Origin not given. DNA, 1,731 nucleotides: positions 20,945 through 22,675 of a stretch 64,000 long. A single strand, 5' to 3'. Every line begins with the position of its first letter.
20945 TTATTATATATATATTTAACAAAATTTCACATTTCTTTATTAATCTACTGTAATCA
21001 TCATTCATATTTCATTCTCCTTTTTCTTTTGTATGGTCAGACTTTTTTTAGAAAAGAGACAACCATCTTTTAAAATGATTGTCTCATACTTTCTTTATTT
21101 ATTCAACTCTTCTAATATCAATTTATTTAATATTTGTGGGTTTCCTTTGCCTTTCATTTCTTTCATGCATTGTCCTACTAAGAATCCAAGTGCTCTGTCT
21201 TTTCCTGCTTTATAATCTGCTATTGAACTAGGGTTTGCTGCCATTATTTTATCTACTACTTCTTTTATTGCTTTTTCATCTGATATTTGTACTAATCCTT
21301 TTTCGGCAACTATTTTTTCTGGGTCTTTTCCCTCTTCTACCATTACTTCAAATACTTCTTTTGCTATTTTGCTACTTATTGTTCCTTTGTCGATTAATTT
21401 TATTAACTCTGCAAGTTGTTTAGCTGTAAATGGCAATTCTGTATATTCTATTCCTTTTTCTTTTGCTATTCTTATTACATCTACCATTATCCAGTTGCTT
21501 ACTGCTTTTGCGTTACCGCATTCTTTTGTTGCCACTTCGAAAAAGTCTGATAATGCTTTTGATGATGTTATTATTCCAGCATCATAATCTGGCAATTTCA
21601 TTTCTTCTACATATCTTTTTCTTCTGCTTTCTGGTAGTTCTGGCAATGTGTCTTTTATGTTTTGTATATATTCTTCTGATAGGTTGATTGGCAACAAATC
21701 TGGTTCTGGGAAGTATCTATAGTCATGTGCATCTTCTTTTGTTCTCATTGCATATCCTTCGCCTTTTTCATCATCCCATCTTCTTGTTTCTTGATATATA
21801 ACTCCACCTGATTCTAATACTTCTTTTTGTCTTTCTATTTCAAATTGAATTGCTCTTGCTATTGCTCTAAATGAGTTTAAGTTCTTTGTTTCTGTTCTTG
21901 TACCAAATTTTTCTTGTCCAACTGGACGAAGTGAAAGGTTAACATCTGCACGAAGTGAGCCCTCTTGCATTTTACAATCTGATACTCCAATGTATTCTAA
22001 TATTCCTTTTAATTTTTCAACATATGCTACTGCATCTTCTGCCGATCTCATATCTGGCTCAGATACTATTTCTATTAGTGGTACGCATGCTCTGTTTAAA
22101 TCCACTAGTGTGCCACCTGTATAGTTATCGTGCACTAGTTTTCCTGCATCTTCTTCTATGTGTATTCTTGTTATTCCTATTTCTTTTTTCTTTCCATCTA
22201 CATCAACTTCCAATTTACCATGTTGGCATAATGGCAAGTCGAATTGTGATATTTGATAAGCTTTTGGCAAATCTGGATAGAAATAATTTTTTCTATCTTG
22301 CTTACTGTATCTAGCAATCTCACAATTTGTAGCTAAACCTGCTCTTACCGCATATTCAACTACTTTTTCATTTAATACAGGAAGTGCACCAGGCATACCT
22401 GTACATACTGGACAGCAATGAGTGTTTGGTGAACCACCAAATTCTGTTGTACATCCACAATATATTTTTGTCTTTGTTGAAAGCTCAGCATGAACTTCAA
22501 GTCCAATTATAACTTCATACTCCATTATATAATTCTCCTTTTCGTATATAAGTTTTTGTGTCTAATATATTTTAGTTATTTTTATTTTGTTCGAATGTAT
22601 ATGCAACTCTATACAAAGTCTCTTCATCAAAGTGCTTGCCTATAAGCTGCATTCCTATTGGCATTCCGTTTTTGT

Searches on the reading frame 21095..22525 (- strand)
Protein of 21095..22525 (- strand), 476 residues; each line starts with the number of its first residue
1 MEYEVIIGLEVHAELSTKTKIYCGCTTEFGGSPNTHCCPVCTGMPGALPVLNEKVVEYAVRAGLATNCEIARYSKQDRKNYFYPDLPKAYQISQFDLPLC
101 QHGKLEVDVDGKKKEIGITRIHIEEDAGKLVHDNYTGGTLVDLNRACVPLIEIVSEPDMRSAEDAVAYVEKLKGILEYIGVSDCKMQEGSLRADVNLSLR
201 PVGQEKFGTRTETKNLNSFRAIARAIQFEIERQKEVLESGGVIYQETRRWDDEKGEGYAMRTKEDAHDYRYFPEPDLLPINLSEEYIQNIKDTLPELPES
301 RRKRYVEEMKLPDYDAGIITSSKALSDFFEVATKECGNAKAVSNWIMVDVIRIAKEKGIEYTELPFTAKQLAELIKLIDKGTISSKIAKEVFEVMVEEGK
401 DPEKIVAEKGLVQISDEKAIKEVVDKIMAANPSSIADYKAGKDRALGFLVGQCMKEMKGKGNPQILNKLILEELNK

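Call 15: find_encoding_contigs(protein=window:21095-22525:-, flank=10000, max_places=10)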
Protein window:21095-22525:- (476 aa): 4 contigs read that carry it; 2 places shown.
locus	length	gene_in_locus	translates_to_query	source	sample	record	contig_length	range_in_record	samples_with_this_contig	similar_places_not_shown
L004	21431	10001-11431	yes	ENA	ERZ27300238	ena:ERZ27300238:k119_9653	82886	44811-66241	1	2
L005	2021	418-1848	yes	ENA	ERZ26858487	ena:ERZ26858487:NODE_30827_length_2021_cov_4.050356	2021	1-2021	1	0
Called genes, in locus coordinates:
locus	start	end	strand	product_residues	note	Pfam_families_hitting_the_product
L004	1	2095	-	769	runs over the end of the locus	PF01136:Peptidase_U32, PF12392:DUF3656, PF01136:Peptidase_U32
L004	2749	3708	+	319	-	PF01522:Polysacc_deac_1, PF03065:Glyco_hydro_57 (faint)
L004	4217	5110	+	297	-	PF19293:CdaA_N, PF02457:DAC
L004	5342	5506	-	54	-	-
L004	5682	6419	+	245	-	PF14491:DUF4435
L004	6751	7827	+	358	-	PF03193:RsgA_GTPase, PF02421:FeoB_N (faint), PF01926:MMR_HSR1, PF04548:AIG1 (weak)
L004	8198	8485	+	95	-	PF02686:GatC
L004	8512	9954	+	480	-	PF01425:Amidase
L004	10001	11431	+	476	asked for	PF02934:GatB_N, PF02637:GatB_Yqey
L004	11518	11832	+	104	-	-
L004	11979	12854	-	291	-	PF02899:Phage_int_SAM_1, PF13102:Phage_int_SAM_5, PF13495:Phage_int_SAM_4, PF00589:Phage_integrase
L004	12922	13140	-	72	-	-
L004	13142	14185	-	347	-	PF05144:Phage_CRI, PF05155:G2P_X_C (faint)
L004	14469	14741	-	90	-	-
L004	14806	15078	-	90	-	-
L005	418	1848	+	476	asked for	PF02934:GatB_N, PF02637:GatB_Yqey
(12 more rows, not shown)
